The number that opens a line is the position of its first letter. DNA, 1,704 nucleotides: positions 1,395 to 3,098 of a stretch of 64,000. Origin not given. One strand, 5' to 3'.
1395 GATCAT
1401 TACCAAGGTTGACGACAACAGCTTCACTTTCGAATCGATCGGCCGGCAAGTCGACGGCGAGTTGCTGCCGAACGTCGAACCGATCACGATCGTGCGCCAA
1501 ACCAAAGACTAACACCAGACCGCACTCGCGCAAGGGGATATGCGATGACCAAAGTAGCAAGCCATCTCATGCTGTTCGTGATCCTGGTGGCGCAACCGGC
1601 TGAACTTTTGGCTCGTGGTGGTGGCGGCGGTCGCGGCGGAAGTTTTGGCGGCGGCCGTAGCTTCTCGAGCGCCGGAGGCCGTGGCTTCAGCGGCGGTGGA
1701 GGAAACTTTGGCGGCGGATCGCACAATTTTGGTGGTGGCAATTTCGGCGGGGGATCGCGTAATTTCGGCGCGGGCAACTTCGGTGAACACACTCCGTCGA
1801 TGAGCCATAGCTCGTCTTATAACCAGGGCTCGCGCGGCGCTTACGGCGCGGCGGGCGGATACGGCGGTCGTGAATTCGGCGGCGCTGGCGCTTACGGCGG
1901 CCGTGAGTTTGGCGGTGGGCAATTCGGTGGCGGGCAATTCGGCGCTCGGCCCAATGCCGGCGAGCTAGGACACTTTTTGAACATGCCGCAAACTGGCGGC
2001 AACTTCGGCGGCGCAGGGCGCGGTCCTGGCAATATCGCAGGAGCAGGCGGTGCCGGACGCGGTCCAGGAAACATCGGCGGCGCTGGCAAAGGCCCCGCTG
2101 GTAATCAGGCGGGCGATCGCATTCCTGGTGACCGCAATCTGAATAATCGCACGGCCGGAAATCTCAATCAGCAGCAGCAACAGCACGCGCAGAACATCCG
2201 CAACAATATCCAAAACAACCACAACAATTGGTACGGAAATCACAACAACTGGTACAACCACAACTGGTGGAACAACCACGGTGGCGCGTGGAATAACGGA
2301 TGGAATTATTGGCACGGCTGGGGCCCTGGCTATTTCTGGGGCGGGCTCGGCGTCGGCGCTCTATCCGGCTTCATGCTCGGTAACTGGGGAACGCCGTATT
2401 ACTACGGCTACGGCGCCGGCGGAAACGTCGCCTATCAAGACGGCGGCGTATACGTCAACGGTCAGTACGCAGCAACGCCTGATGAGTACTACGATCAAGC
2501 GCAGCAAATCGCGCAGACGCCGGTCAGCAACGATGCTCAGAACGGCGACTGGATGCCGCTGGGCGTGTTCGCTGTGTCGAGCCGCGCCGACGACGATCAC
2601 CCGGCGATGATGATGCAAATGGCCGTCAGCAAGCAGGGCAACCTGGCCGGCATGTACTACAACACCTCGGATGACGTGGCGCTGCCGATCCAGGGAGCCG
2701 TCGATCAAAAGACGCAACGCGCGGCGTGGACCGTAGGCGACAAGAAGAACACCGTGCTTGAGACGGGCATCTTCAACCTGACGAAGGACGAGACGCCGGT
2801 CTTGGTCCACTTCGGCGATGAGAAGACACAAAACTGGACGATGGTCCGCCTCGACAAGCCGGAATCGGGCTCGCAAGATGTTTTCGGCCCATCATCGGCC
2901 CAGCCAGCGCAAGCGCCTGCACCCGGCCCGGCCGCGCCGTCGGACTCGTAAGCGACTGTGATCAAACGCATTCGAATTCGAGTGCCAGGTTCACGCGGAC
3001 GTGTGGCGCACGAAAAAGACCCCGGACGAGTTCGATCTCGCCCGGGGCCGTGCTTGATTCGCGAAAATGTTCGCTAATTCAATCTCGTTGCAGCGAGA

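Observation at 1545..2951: Secreted protein with an hnRNP/FUS-like RGG/FGG low-complexity region plus an Asn/Trp/His-rich tract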

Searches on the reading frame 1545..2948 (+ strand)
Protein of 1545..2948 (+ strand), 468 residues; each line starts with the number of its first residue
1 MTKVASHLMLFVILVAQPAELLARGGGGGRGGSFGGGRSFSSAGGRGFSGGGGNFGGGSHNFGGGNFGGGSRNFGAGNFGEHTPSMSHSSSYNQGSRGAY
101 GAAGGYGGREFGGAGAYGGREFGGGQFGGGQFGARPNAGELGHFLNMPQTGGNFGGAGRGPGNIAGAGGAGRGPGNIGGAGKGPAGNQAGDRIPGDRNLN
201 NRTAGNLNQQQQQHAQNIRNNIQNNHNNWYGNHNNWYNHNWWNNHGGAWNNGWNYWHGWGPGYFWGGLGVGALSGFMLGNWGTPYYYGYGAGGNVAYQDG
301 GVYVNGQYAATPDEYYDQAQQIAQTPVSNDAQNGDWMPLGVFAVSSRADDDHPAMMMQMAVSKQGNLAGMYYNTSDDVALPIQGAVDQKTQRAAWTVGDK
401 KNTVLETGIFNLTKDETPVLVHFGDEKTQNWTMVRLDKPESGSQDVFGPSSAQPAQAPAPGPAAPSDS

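Call 4: search_protein_families(library=pfam, proteins=[window:1545-2948:+], max_evalue=1)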
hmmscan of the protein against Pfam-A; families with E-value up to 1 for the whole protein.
window:1545-2948:+ (468 aa): 0 families

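Call 5: search_protein_families(library=ncbifam, proteins=[window:1545-2948:+], max_evalue=1)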
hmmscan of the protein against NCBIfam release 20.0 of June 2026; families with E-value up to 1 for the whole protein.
window:1545-2948:+ (468 aa): 0 families

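Call 10: find_encoding_contigs(protein=window:1545-2948:+, flank=10000, max_places=4)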
Protein window:1545-2948:+ (468 aa): 2 contigs read that carry it; 2 places shown.
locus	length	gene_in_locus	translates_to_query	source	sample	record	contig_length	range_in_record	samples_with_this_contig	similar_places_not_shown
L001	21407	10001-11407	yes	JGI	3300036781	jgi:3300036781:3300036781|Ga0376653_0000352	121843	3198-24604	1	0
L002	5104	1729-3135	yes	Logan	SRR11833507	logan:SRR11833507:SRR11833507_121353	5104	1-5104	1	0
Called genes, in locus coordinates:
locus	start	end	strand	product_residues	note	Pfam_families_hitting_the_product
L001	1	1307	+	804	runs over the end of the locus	PF23914:TPR_CcmH_CycH (faint), PF25062:ARM_TT21_N (faint), PF13428:TPR_14 (faint), PF13432:TPR_16 (faint), PF00515:TPR_1 (faint), PF07719:TPR_2 (faint), PF13181:TPR_8 (faint), PF13371:TPR_9 (weak), +3 more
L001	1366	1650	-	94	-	-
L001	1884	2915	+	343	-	-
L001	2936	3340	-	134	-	PF00293:NUDIX, PF14815:NUDIX_4 (weak)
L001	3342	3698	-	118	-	PF01740:STAS (weak), PF13466:STAS_2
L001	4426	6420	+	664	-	PF06480:FtsH_ext, PF00004:AAA, PF17862:AAA_lid_3, PF01434:Peptidase_M41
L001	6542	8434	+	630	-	PF02129:Peptidase_S15, PF00326:Peptidase_S9 (weak), PF08530:PepX_C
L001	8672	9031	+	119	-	-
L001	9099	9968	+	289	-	PF13577:SnoaL_4 (faint), PF12680:SnoaL_2, PF13474:SnoaL_3 (weak), PF14534:DUF4440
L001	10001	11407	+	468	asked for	-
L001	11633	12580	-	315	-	PF19777:DUF6263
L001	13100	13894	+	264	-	PF00106:adh_short, PF08659:KR, PF13561:adh_short_C2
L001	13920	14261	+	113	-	PF01329:Pterin_4a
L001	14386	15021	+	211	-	-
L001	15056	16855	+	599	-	PF05960:DUF885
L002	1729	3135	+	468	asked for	-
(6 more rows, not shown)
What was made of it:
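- Checked: The same 468-aa product was called on a JGI contig and on an independent Logan assembly (call 10).
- The identical 468-aa product is called on two assemblies (call 10). The gene is called identically on two assemblies (call 10).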

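Call 48: search_protein_families(library=pfam, alignment_id=A3, max_evalue=0.1)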
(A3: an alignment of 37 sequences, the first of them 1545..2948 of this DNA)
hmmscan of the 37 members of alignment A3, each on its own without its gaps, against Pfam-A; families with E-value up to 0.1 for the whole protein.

A. member 1, window:1545-2948:+ (468 aa): 0 families

B. families by the number of members that match (of 37 scanned): 8 families
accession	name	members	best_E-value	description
PF02389.20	Cornifin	2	1.5e-09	Cornifin (SPRR) family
PF25296.1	Decapeptide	2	0.00017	Decapeptide repeat region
PF06929.16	Rotavirus_VP3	1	0.0065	Rotavirus VP3 protein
PF04927.17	SMP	1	0.012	Seed maturation protein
PF22820.2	TcaA_3rd_4th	1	0.042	TcaA protein 3rd/4th domain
PF23032.1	GBD_ELAPOR1-like_3rd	1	0.042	ELAPOR1-like, galactose-binding domain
PF12829.12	Mhr1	1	0.076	Transcriptional regulation of mitochondrial recombination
PF18824.6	LPD11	1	0.084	Large polyvalent protein-associated domain 11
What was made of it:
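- On Curli/functional amyloid (CsgA-like): No Pfam hit (calls 4, 48).
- Closest known: Avidin/streptavidin/rhizavidin and lipocalins. Different: No Pfam Avidin or Lipocalin model matches any of 37 members (calls 4, 48).
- Tried and rejected: I scanned Pfam on all 37 aligned members; the only hits were low-complexity ones such as Cornifin and Decapeptide (call 48).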

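Call 50: predict_structure(alignment_id=A3)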
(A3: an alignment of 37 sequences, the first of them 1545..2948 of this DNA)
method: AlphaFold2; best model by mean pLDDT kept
length: 468 residues; sequences in the alignment: 37
mean_pLDDT: 61.5   pTM: 0.57
mean pLDDT of the five models: 61.5, 61.3, 61.1, 60.1, 59.9
residues with pLDDT >= 90: 108; 70-90: 96; 50-70: 57; < 50: 207
segments of 3 or more residues with pLDDT < 50: 1-139, 147-201, 460-468
pLDDT, mean of each block of 10 residues (from residue 1): 35 34 33 32 32 34 36 35 34 34 34 35 37 46 49 32 34 35 39 41 68 90 66 71 73 56 75 80 77 82 91 94 89 86 91 92 92 89 93 93 94 92 92 90 54 54 42
secondary structure, 60 per line:
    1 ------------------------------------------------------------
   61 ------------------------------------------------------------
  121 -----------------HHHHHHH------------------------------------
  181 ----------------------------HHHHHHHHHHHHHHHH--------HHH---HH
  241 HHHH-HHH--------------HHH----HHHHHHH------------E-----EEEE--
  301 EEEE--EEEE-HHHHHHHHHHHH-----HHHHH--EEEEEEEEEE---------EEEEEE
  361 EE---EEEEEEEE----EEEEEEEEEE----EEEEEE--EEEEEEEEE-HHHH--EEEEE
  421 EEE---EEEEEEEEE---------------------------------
elements in order: H138-144 H209-224 H239-244 H270-276 E295-298 E301-304 E307-310 H312-323 H329-333 E336-345 E355-362 E366-373 E378-387 E392-397 E400-408 H410-413 E416-423 E427-435
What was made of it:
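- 1614..2147 (+): Intrinsically disordered, net-cationic Gly-rich region, aa 24 to about 201. It has evenly spaced Phe/Tyr (xFGGG repeats) and GRGPGNI repeats. AF2 pLDDT is <50 (call 50).
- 1947..2000 (+): Short linear motif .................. (aa 135-152). This is the local version of the family motif P(S/T)R.(Q/D)L..FL(N/G)(L/M)P(S/Q)D.G. AF2 places a weak helix at aa 138-144 (call 50).
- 2853..2948 (+): Disordered Pro/Ala/Ser-rich C-terminal tail, aa 437-468. AF2 pLDDT is 42-54 (call 50).
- On Lipocalin (Pfam Lipocalin/Lipocalin_2 and related): A disordered tail follows the last strand, not a helix (call 50).
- On Sticker-and-spacer aromatic LCD (functional class, not a homologous family): The region is disordered in AF2 (call 50).
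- On Prion-like Q/N-rich domain: However, the tract is predicted folded (pLDDT 56-90; call 50) and carries 89-97% conserved Arg and Trp positions.
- On Helical membrane protein / glycine-zipper TM segment: AF2 shows only a short helix there, aa 270-276, in a stretch scoring pLDDT 56-80 (call 50).
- Closest known: Avidin/streptavidin/rhizavidin and lipocalins. Different: There is no C-terminal α-helix as in lipocalins (call 50).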

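Call 54: fold_search(model_id=the predicted structure, library=pdb)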
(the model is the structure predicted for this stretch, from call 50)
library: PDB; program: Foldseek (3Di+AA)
matches with E <= 10: 374; with E <= 0.001: 0
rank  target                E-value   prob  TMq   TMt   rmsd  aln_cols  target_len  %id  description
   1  3ew1_B                7.0e-03  0.99  0.17  0.50   5.3       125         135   16  Crystal structure of rhizavidin (released 2008-12-23)
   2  8asu_A                2.1e-02  0.90  0.15  0.49   5.9       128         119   12  The Crystal structure of short F46Y agroavidin - biotin complex (released 2023-04-12)
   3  7qh3_B                2.1e-02  0.77  0.14  0.36  12.0       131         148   11  Crystal structure of the anti-sigma factor RsfG from Streptomyces tsukubaensis NRRL18488 (released 2022-12-21)
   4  7q2p_BBB              5.9e-02  0.57  0.15  0.36   5.4       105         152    8  Beta-lactoglobulin mutant FAW (I56F/L39A/M107W) in complex with desipramine (FAW-DSM#2) (released 2022-05-11)
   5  4qq1_A                5.9e-02  0.44  0.14  0.13   7.9       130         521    8  Crystal structure of the isotype 1 Transferrin binding protein B (TbpB) from serogroup B Neisseria meningitidis (released 2015-04-01)
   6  4n7c                  6.2e-02  0.60  0.16  0.36   5.7       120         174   12  Structural re-examination of native Bla g 4 (released 2014-05-21)
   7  3wje_B                7.0e-02  0.41  0.14  0.32   5.5       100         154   14  Crystal structure of mutant nitrobindin M75W/H76L/Q96C/M148L/H158L (NB6) from Arabidopsis thaliana (released 2014-04-02)
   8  8ast_D                7.4e-02  0.80  0.14  0.50   5.1       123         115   10  The Crystal structure of short F46Y agroavidin - apo (released 2023-04-12)
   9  9qo7                  9.3e-02  0.66  0.14  0.44   5.9       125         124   12  Streptavidin K121M with a thiophenol cofactor as artificial hydrogen atom transferase (released 2026-04-08)
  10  7qh3_A                9.3e-02  0.47  0.13  0.39  11.7       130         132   12  Crystal structure of the anti-sigma factor RsfG from Streptomyces tsukubaensis NRRL18488 (released 2022-12-21)
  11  3ebk_A                1.0e-01  0.57  0.15  0.36   5.2       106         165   13  Crystal structure of major allergens, Bla g 4 from cockroaches (released 2008-12-02)
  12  4n7d                  1.1e-01  0.47  0.16  0.37   5.8       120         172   13  Selenomethionine incorporated Bla g 4 (released 2014-05-21)
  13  4bx5_A                1.2e-01  0.63  0.15  0.47   5.5       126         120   12  cis-divalent streptavidin (released 2013-09-25)
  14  4ory_H                1.2e-01  0.25  0.15  0.34   8.3       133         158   10  Three-dimensional structure of the C65A-K59A double mutant of Human lipocalin-type Prostaglandin D Synthase holo, seco (released 2014-08-06)
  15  3ebk_B                1.2e-01  0.51  0.15  0.36   5.2       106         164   12  Crystal structure of major allergens, Bla g 4 from cockroaches (released 2008-12-02)
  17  2lfu_MODEL_1_A        1.4e-01  0.38  0.15  0.36   7.4       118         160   11  The structure of a N. meningitides protein targeted for vaccine development (released 2011-10-19)
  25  6cuj_A                1.8e-01  0.33  0.14  0.33   6.1       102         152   11  Crystal structure of the C-terminal domain of neisserial heparin binding antigen (NHBA) (released 2018-09-26)
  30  1erj_B                1.9e-01  0.08  0.08  0.10  11.6       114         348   15  CRYSTAL STRUCTURE OF THE C-TERMINAL WD40 DOMAIN OF TUP1 (released 2000-07-26)
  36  5o1r_A                2.5e-01  0.35  0.15  0.45   5.9       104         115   10  human Fab 5H2 bound to NHBA-C3 from Neisseria meningitidis serogroup B (released 2018-05-30)
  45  6cuj_B                3.1e-01  0.38  0.15  0.37   6.4       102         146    9  Crystal structure of the C-terminal domain of neisserial heparin binding antigen (NHBA) (released 2018-09-26)
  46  5o1r_B                3.1e-01  0.30  0.14  0.43   6.1       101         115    9  human Fab 5H2 bound to NHBA-C3 from Neisseria meningitidis serogroup B (released 2018-05-30)
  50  4imn                  3.5e-01  0.13  0.14  0.32   6.9       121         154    9  Crystal structure of wild type human Lipocalin PGDS bound with PEG MME 2000 (released 2013-03-20)
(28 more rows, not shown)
